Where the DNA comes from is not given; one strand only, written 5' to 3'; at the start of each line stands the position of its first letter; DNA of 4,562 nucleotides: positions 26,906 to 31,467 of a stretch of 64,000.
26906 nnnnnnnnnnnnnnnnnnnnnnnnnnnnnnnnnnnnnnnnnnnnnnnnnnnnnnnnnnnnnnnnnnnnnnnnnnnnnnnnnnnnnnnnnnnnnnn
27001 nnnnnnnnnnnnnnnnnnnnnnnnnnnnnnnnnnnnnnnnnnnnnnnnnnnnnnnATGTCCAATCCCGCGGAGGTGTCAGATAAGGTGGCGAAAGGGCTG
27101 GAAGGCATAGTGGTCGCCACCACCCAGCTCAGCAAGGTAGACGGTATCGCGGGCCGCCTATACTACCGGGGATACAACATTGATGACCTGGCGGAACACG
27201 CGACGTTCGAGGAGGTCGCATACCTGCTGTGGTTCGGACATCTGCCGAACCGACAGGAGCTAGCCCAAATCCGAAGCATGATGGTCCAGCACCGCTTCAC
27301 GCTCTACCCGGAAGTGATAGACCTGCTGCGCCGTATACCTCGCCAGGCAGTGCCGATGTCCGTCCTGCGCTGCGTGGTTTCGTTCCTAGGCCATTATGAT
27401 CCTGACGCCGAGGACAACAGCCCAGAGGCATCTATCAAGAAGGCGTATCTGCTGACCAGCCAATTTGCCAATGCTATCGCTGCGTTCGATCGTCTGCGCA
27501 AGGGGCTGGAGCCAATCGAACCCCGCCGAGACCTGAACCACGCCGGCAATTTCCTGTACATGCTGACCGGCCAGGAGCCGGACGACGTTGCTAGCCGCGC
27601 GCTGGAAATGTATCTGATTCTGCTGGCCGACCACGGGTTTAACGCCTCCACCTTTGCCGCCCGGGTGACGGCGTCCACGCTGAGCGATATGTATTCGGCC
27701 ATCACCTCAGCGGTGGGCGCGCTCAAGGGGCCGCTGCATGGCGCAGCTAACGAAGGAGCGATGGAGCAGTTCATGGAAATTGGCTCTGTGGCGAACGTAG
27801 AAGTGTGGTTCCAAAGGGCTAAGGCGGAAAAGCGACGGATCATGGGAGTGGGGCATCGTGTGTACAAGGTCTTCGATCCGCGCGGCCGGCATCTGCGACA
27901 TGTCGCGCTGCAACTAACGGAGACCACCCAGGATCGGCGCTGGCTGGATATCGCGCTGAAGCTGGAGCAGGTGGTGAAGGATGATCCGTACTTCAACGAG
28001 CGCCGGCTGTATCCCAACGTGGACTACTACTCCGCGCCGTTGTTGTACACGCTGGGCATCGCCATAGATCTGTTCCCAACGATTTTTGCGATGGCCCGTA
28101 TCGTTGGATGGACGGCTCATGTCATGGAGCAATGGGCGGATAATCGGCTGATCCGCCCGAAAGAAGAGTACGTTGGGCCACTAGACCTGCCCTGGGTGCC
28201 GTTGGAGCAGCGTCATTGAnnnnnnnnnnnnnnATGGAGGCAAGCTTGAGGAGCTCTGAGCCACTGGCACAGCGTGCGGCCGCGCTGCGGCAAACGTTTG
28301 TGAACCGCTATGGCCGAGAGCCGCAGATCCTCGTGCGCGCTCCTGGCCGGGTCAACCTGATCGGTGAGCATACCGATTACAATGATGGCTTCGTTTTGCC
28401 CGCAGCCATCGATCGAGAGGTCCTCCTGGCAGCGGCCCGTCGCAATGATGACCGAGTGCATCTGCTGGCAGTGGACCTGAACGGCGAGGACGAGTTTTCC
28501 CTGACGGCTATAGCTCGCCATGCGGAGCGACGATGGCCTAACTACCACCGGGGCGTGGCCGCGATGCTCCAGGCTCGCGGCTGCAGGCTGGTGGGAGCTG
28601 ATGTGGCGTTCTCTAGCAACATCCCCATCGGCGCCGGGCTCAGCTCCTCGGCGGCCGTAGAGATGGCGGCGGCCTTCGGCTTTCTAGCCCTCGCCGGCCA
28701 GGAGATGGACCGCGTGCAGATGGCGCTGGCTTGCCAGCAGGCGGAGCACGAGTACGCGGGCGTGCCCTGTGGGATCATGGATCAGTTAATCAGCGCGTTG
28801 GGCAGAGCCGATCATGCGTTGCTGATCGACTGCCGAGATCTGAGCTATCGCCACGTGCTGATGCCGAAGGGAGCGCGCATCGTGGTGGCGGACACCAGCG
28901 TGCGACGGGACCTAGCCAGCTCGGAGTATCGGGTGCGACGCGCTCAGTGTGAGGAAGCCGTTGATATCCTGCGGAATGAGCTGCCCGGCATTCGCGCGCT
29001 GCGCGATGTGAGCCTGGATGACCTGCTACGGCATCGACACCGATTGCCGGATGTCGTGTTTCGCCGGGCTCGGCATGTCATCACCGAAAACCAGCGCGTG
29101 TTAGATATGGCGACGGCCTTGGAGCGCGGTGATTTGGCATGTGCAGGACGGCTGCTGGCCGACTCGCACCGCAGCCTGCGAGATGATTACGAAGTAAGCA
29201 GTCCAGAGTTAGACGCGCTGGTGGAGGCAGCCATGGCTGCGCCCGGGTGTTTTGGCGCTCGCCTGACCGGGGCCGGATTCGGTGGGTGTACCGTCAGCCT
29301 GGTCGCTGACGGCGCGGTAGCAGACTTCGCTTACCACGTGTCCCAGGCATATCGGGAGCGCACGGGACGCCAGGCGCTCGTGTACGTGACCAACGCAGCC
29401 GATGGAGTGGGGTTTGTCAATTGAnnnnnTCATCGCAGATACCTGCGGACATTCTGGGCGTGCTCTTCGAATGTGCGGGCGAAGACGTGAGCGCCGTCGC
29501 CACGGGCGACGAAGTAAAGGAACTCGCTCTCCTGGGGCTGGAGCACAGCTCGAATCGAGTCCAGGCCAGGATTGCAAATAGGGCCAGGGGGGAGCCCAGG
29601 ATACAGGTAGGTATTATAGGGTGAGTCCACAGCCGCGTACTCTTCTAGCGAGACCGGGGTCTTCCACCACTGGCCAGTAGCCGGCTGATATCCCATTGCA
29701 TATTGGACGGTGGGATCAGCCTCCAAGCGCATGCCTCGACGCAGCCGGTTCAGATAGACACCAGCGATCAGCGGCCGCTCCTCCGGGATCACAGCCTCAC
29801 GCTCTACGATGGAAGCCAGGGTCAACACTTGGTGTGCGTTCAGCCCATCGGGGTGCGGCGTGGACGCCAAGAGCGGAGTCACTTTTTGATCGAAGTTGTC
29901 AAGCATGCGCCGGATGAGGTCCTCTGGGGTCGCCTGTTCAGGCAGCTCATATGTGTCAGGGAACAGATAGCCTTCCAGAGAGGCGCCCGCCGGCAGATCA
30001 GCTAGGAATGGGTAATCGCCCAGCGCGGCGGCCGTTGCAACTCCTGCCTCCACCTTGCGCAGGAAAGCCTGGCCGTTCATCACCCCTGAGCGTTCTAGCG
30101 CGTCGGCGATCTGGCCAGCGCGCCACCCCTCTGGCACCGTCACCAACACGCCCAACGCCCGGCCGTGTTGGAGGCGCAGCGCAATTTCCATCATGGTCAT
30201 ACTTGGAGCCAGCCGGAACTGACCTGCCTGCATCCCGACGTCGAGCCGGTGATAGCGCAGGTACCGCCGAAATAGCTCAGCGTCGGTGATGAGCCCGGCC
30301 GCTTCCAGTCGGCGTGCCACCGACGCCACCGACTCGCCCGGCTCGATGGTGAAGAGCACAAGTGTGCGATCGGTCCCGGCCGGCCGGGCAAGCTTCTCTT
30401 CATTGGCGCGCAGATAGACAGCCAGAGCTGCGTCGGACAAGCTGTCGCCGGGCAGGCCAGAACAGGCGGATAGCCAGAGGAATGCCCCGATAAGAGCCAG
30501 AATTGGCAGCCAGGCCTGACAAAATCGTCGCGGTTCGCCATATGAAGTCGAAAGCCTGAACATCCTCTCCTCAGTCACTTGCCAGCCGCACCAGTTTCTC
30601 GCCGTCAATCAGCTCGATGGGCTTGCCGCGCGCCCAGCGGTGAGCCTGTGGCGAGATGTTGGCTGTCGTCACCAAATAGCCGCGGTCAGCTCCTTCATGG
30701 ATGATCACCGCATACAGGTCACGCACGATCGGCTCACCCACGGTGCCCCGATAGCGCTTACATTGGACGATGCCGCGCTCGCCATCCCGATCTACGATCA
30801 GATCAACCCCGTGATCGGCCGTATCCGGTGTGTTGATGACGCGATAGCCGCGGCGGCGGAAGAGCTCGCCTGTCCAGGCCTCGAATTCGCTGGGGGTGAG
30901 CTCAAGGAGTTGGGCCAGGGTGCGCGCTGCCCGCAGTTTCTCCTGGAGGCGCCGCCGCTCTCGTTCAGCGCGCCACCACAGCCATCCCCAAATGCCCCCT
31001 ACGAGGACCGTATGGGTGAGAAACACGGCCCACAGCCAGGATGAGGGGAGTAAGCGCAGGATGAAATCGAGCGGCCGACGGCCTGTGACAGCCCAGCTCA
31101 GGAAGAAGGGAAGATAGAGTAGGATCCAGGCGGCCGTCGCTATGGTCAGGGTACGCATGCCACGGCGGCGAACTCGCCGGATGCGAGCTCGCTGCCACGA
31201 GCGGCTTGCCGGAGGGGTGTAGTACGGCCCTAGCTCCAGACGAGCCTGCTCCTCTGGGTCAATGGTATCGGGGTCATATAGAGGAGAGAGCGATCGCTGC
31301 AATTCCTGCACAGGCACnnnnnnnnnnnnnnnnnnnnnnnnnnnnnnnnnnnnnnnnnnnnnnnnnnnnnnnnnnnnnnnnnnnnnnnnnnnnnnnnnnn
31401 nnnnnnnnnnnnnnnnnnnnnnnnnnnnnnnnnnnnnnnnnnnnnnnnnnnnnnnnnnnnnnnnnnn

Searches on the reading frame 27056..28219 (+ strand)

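Call 36: search_protein_families(library=pfam, proteins=[window:27056-28219:+], max_evalue=0.00001)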
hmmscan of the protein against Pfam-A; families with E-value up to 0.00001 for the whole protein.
window:27056-28219:+ (387 aa): 1 family
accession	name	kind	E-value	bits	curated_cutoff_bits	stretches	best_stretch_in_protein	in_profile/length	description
PF00285.26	Citrate_synt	-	2.2e-133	445.2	27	1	14-369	1-357/357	Citrate synthase, C-terminal domain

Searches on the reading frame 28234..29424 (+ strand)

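Call 36: search_protein_families(library=pfam, proteins=[window:28234-29424:+], max_evalue=0.00001)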
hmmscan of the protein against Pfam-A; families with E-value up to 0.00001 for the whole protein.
window:28234-29424:+ (396 aa): 3 families
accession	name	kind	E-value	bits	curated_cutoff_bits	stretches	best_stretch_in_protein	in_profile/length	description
PF10509.15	GalKase_gal_bdg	-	1.7e-23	82.3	23.1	1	20-69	1-49/49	Galactokinase galactose-binding signature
PF00288.32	GHMP_kinases_N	-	3.8e-19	69.1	22.3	1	103-190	1-86/87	GHMP kinases N terminal domain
PF08544.19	GHMP_kinases_C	-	1.8e-14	54.3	21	1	292-368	1-77/85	GHMP kinases C terminal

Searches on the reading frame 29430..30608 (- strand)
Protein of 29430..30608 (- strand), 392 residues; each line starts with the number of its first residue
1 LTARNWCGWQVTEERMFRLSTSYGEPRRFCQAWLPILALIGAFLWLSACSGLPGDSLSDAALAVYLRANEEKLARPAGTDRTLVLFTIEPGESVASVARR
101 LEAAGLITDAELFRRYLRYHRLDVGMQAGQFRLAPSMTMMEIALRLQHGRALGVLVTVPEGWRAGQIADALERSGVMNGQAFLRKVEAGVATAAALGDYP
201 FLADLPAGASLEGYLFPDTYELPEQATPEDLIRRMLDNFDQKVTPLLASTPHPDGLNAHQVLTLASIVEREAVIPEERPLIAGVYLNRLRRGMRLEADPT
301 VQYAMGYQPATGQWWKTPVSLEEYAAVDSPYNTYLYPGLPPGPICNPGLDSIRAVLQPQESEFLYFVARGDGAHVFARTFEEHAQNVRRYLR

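Call 36: search_protein_families(library=pfam, proteins=[window:29430-30608:-], max_evalue=0.00001)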
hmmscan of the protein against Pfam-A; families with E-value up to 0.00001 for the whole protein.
window:29430-30608:- (392 aa): 1 family
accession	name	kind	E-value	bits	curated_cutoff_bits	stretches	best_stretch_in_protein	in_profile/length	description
PF02618.21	YceG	-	1.3e-89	300.8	32.4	1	86-389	1-275/275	YceG-like family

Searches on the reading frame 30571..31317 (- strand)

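Call 36: search_protein_families(library=pfam, proteins=[window:30571-31317:-], max_evalue=0.00001)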
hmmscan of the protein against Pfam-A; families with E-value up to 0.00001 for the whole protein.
window:30571-31317:- (248 aa): 2 families
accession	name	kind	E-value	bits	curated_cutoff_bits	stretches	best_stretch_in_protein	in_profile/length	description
PF04471.18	Mrr_cat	-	2.1e-32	112.1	21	1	138-245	2-114/115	Restriction endonuclease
PF22722.2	NA-iREase1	-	2.2e-15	57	27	1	150-243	6-105/106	NACHT-associated inactive Restriction Endonuclease 1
